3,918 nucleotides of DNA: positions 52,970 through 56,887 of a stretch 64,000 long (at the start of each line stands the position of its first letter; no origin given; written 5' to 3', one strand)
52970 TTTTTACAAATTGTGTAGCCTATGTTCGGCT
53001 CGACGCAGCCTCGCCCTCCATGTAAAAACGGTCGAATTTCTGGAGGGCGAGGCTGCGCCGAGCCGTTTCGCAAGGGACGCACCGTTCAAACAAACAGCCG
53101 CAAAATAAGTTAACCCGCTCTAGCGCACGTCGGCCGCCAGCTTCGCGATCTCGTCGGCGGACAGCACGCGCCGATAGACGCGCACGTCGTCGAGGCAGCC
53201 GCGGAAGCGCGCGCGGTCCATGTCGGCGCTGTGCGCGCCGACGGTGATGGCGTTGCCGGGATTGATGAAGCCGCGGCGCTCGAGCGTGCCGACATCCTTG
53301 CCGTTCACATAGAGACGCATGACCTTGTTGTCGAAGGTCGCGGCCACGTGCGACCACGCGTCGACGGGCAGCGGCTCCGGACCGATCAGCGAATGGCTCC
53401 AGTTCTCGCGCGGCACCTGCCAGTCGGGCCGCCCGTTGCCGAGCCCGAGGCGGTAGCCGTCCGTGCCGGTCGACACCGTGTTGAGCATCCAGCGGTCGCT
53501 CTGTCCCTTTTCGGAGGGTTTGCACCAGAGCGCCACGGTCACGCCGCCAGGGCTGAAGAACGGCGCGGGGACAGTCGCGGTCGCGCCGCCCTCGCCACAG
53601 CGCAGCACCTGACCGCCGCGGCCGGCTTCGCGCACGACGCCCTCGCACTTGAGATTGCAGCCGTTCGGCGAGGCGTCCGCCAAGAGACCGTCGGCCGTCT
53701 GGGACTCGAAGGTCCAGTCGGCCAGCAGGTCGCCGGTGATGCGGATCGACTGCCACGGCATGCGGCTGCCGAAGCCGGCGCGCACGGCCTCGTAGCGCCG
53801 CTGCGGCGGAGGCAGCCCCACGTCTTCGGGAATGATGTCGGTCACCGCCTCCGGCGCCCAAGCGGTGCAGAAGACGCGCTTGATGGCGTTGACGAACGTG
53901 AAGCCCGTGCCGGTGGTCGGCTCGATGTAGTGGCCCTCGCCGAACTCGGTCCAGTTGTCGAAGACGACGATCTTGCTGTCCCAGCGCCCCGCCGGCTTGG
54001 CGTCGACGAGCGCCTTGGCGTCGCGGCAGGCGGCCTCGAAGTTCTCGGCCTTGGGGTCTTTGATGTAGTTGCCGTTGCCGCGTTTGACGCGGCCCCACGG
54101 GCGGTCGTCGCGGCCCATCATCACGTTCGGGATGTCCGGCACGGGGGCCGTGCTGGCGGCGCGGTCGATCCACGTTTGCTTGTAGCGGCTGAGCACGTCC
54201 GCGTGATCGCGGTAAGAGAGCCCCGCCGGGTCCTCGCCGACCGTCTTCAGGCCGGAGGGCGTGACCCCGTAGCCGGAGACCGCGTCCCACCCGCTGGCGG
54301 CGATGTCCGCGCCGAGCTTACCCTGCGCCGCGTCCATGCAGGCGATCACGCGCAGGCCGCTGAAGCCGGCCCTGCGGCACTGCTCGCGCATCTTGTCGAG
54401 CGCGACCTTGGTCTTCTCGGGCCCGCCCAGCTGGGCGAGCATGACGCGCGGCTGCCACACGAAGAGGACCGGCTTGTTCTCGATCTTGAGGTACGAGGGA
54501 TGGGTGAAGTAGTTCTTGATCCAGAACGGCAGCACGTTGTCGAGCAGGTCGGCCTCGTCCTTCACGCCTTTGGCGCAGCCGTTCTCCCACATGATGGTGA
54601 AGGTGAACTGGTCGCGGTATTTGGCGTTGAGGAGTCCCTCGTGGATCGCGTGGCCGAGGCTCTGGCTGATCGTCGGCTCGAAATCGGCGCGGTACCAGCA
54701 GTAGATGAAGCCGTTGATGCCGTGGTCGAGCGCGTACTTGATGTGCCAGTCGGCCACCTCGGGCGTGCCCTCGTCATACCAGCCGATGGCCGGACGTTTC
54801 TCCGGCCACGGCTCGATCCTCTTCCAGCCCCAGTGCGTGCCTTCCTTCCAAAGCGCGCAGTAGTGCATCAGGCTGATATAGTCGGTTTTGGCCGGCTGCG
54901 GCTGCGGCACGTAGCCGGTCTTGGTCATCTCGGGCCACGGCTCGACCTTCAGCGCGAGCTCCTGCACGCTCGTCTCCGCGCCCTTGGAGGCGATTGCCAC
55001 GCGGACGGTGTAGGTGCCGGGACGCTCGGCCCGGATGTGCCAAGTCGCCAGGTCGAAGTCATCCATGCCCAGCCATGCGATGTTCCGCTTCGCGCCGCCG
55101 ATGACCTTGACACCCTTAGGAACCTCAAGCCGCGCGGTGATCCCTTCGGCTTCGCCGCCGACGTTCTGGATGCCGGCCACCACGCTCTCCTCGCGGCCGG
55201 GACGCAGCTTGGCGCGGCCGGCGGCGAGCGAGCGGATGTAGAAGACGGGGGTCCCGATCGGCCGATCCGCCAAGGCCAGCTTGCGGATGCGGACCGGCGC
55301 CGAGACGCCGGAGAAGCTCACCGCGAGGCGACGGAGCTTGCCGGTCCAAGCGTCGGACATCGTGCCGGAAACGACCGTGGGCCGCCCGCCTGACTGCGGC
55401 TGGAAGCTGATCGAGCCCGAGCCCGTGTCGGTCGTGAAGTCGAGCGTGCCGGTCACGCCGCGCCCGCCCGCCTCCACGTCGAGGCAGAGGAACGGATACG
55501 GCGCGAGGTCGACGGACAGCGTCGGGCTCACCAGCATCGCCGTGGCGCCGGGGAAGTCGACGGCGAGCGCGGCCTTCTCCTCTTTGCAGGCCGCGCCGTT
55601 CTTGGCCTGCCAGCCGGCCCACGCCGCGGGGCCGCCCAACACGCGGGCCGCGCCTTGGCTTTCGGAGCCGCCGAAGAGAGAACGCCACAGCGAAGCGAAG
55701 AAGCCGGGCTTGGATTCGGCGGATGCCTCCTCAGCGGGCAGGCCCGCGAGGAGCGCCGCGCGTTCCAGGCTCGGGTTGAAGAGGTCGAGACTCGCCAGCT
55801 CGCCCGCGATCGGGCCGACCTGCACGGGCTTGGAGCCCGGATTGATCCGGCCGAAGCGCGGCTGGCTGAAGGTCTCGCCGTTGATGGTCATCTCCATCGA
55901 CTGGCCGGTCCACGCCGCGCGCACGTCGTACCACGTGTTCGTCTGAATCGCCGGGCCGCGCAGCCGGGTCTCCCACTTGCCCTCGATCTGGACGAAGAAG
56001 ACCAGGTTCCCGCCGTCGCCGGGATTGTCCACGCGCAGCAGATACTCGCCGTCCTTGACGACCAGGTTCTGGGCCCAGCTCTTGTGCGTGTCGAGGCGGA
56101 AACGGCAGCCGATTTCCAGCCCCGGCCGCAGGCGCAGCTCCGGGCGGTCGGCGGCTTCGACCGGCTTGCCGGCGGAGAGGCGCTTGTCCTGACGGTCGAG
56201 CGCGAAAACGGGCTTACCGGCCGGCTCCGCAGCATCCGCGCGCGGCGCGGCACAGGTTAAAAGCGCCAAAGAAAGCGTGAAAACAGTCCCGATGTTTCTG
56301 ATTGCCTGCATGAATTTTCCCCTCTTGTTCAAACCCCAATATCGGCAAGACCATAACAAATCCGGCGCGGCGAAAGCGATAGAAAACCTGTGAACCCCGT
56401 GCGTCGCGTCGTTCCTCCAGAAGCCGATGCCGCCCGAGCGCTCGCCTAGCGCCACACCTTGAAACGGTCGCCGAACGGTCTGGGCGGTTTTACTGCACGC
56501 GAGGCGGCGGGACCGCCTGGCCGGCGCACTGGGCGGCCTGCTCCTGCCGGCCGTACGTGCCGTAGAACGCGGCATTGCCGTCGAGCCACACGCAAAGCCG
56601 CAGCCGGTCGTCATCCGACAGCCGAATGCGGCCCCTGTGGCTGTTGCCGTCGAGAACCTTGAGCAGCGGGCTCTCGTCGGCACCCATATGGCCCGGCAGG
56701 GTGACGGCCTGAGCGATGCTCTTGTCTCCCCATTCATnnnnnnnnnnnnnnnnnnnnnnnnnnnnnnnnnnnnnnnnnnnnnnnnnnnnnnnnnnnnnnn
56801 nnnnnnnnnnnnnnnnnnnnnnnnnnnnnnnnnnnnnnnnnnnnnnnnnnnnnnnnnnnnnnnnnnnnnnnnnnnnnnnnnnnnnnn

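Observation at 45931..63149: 17-kb single-strand locus of secreted, mostly non-classical glycan-active proteins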

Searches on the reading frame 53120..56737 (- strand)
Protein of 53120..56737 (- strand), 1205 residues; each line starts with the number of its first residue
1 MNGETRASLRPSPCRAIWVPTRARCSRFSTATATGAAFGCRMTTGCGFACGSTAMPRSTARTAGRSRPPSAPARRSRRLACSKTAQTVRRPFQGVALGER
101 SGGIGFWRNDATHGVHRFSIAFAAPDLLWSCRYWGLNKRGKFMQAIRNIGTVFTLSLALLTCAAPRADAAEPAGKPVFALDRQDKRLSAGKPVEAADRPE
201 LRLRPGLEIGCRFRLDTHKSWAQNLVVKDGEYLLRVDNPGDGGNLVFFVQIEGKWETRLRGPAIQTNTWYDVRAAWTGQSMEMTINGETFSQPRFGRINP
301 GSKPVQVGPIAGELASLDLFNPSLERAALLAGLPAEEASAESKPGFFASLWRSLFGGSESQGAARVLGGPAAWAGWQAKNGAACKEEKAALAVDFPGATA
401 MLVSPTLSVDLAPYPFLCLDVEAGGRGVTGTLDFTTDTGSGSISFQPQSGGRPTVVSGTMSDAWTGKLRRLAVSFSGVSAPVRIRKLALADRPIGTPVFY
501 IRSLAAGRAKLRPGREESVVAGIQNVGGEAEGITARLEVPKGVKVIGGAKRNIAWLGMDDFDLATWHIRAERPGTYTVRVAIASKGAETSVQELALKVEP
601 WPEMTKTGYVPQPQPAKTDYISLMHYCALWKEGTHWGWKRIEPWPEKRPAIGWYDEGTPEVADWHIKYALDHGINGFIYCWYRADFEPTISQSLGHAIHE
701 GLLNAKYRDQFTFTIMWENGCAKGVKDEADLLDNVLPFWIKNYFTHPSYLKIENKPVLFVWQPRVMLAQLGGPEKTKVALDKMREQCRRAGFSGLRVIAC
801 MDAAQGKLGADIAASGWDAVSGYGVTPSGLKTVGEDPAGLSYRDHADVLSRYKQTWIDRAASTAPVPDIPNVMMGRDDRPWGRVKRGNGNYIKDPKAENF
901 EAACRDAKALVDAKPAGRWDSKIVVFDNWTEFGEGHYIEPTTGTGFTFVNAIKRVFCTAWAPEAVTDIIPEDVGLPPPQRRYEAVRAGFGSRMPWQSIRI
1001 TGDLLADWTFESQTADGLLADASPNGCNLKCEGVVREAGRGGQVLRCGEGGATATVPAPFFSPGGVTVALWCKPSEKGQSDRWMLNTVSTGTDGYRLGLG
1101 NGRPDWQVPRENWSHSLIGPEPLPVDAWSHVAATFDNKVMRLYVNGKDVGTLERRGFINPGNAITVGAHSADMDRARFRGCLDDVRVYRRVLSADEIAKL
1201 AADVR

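Call 5: search_protein_families(library=pfam, proteins=[window:53120-56737:-], max_evalue=0.01)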
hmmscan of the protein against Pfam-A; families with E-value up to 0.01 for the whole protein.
window:53120-56737:- (1205 aa): 5 families
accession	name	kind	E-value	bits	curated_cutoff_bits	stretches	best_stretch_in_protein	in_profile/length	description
PF13385.13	Laminin_G_3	-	1e-36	126.8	27.6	2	1050-1198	3-151/151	Concanavalin A-like lectin/glucanases superfamily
PF14307.12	Glyco_tran_WbsX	-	3.3e-17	63.4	25.1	1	651-952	48-350/350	Glycosyltransferase WbsX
PF02210.31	Laminin_G_2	-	2.3e-06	28.5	22.9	1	1091-1187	17-123/126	Laminin G domain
PF16317.11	Glyco_hydro_99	-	0.0042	16.7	33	1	649-767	60-167/341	Glycosyl hydrolase family 99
PF00054.30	Laminin_G_1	-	0.0084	16.8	24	0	242-336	28-106/131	Laminin G domain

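Call 7: search_protein_families(library=ncbifam, proteins=[window:53120-56737:-], max_evalue=0.1)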
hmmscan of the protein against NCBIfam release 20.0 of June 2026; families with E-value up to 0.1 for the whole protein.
window:53120-56737:- (1205 aa): 1 family
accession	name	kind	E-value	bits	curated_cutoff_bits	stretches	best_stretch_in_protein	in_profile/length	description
NF052521.1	TafC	equivalog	5.1e-05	22.6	410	1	1067-1201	219-360/373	TafC family fimbrial protein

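Call 56: find_related_loci(query=window:53120-56311:-, collection=metagenome_contigs, flank=10000)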
Query window:53120-56311:- (1063 aa) in metagenome_contigs; peptide patterns used: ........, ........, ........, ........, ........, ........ (x = any residue, [..] = any of these).
77 stretches matched a pattern; 41 encode a relative of the query (tblastn E <= 1e-3); 40 distinct loci.
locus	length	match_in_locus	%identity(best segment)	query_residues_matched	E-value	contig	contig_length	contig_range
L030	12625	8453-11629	92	1-1059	0e+0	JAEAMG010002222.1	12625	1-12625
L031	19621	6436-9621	89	1-1059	0e+0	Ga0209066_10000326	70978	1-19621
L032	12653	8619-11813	85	1-1059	0e+0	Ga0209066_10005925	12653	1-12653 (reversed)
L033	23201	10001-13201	84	1-1059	0e+0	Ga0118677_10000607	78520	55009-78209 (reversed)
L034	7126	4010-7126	83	1-1032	0e+0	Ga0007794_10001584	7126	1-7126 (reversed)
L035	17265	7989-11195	80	1-1062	0e+0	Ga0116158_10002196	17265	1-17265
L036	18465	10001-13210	78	1-1063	0e+0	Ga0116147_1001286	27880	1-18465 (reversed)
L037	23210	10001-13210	79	1-1061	0e+0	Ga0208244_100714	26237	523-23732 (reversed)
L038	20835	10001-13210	78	1-1061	0e+0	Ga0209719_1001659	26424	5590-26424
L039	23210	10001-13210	78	1-1061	0e+0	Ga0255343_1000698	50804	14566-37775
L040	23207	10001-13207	80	1-1062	0e+0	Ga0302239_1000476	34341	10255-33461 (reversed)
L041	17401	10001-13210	80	1-1063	0e+0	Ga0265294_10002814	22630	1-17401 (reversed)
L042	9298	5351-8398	74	43-1063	0e+0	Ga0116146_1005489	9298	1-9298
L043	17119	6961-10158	85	1-1059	0e+0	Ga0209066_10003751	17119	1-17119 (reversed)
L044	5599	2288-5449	66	2-1061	0e+0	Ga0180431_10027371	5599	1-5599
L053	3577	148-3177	51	31-1063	0e+0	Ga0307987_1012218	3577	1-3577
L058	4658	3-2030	59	383-1063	0e+0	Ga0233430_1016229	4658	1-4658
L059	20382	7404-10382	42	51-1055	0e+0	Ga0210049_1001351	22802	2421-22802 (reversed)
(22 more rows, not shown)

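Call 86: search_protein_families(library=pfam, proteins=[L032:5843-8452:+, L035:11199-12143:+, L035:12195-12944:+, L059:10439-13414:-, L059:12709-15117:-, L059:14696-17929:+, L059:17902-20382:+, L043:2289-4094:-], max_evalue=0.001)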
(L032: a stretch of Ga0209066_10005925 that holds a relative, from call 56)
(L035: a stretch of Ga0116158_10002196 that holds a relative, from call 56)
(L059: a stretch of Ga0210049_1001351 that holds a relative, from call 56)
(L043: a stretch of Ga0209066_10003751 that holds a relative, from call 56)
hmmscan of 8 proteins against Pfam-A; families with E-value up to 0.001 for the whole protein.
L032:5843-8452:+ (869 aa): 3 families
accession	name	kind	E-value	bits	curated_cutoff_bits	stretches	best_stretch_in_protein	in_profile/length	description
PF02449.21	Glyco_hydro_42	-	8.8e-08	32.3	21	1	503-553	13-64/376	Beta-galactosidase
PF11790.14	Glyco_hydro_cc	-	7.2e-06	26.2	21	1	641-712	126-192/237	Glycosyl hydrolase catalytic core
PF00331.26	Glyco_hydro_10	-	6.7e-05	22.7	22.1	1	519-598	43-129/311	Glycosyl hydrolase family 10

L035:11199-12143:+ (314 aa): 0 families

L035:12195-12944:+ (249 aa): 0 families

L059:10439-13414:- (991 aa): 2 families
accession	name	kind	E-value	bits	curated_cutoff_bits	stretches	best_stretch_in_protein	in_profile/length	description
PF22124.2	Glyco_hydro_95_cat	-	1.1e-47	163.3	27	1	510-871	53-408/408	Glycosyl hydrolase family 95 catalytic domain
PF14498.12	Glyco_hyd_65N_2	-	1.2e-09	38.9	27.7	1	252-431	5-179/234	Glycosyl hydrolase family 65, N-terminal domain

L059:12709-15117:- (802 aa): 2 families
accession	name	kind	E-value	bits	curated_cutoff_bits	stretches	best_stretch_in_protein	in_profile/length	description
PF22633.2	F5_F8_type_C_2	-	6.7e-05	23.9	27.8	1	379-449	3-70/91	NedA-like, galactose-binding domain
PF00754.31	F5_F8_type_C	-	7.2e-05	23.4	28.2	1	379-477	18-114/127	F5/8 type C domain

L059:14696-17929:+ (1077 aa): 3 families
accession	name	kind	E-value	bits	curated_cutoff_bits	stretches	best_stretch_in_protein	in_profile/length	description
PF02018.23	CBM_4_9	-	1.2e-09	39.1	25.9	1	927-1058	2-130/136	Carbohydrate binding domain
PF06452.16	CBM9_1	-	7e-09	36.3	23.4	1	139-320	1-181/185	Carbohydrate family 9 binding domain-like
PF16011.10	CBM9_2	-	0.00044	20.5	25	0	169-234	30-91/199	Carbohydrate-binding family 9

L059:17902-20382:+ (827 aa): 1 family
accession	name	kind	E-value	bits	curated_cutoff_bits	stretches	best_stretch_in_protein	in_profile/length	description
PF02449.21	Glyco_hydro_42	-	0.00063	19.6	21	0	417-549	42-167/376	Beta-galactosidase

L043:2289-4094:- (601 aa): 1 family
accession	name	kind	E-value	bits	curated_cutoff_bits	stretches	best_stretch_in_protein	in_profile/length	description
PF12779.12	WXXGXW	-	0.00016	22.1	18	0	123-146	4-25/26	WXXGXW repeat (2 copies)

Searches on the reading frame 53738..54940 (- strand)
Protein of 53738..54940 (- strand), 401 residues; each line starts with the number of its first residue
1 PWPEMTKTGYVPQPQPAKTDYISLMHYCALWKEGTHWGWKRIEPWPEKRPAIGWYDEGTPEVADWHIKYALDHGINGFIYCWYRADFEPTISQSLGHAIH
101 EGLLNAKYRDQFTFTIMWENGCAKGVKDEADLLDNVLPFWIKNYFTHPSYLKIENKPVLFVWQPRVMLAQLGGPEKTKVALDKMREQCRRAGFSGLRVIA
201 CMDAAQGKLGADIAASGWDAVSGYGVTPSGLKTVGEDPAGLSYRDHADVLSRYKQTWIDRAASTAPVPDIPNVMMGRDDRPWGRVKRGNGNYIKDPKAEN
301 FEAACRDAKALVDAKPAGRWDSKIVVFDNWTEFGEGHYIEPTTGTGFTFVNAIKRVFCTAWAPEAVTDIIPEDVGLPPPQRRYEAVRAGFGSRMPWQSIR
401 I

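Call 37: search_solved_structures(query=window:53738-54940:-, max_evalue=1)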
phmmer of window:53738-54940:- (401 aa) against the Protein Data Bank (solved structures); distinct sequences matched with E-value up to 1: 1.
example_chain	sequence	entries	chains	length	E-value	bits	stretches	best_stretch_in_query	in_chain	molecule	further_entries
2dhz_A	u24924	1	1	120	0.72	11.8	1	312-380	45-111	Rap guanine nucleotide exchange factor (GEF)-like 1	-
